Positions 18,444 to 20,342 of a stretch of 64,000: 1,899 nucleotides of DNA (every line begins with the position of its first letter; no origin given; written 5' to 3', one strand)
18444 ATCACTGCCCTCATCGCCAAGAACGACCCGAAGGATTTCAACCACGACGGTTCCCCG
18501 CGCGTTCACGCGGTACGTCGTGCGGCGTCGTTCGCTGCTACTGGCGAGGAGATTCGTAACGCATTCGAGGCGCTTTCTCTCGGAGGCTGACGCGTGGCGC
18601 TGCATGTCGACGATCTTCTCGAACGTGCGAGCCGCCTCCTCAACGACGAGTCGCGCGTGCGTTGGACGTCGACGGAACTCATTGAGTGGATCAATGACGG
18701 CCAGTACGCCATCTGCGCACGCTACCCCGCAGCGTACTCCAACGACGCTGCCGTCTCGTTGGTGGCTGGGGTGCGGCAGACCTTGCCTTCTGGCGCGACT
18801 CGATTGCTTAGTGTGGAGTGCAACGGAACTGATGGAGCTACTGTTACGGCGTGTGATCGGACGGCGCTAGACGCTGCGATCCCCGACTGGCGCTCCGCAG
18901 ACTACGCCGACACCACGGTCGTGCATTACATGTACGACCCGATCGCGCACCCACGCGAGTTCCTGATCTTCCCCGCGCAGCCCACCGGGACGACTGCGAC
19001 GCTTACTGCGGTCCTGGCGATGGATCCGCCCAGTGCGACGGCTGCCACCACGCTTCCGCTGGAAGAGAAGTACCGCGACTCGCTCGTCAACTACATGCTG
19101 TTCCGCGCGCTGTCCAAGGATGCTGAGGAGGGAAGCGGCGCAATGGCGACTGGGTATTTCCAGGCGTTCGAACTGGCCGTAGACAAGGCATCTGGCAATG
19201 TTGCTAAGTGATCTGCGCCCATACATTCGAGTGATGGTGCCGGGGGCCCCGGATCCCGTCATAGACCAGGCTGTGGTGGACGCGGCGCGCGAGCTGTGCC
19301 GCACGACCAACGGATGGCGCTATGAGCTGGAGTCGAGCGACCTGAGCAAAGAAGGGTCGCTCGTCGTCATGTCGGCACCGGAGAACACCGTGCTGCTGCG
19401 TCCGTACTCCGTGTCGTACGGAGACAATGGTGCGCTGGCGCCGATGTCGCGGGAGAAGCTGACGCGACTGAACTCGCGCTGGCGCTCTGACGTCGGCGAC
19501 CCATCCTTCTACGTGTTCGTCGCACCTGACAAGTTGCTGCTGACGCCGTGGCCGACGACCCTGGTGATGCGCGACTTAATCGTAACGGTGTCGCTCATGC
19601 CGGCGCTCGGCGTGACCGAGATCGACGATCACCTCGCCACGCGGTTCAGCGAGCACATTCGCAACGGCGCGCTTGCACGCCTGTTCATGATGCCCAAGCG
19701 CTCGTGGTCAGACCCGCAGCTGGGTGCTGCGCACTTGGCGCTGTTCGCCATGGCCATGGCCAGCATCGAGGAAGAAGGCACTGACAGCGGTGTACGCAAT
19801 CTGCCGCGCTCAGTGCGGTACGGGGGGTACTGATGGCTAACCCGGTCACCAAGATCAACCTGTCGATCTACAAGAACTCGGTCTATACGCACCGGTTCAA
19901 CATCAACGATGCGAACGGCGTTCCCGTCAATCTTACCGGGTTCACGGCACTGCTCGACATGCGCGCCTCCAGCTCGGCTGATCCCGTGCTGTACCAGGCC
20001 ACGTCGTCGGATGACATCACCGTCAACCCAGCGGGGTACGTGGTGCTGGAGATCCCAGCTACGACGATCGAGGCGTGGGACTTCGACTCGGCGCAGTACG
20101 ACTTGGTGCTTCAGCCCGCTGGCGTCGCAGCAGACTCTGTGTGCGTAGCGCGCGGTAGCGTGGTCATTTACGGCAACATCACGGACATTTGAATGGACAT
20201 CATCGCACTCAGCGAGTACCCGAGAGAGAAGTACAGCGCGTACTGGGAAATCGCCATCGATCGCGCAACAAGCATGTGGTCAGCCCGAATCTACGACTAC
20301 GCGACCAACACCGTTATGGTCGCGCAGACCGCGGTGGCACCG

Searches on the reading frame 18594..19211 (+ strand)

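Call 107: search_protein_families(library=pfam, proteins=[window:18594-19211:+], max_evalue=0.01)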
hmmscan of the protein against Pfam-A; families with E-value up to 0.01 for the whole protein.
window:18594-19211:+ (205 aa): 1 family
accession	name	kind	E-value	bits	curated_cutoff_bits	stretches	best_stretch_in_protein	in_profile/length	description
PF24175.2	SU10_adaptor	-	9.6e-26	91.9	27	1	6-199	4-181/194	SU10 adaptor protein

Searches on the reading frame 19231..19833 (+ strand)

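Call 107: search_protein_families(library=pfam, proteins=[window:19231-19833:+], max_evalue=0.01)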
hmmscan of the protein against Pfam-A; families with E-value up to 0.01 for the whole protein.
window:19231-19833:+ (200 aa): 1 family
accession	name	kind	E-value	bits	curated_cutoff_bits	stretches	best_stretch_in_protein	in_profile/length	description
PF24175.2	SU10_adaptor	-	2.5e-08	35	27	1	7-185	20-185/194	SU10 adaptor protein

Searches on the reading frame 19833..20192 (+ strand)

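Call 107: search_protein_families(library=pfam, proteins=[window:19833-20192:+], max_evalue=0.01)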
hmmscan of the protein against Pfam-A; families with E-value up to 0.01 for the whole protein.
window:19833-20192:+ (119 aa): 1 family
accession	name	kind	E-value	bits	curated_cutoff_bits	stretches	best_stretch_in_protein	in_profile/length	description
PF23926.2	LtfC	-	1.7e-05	25.7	27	1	6-112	3-99/100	LtfC-like, beta-sandwich domain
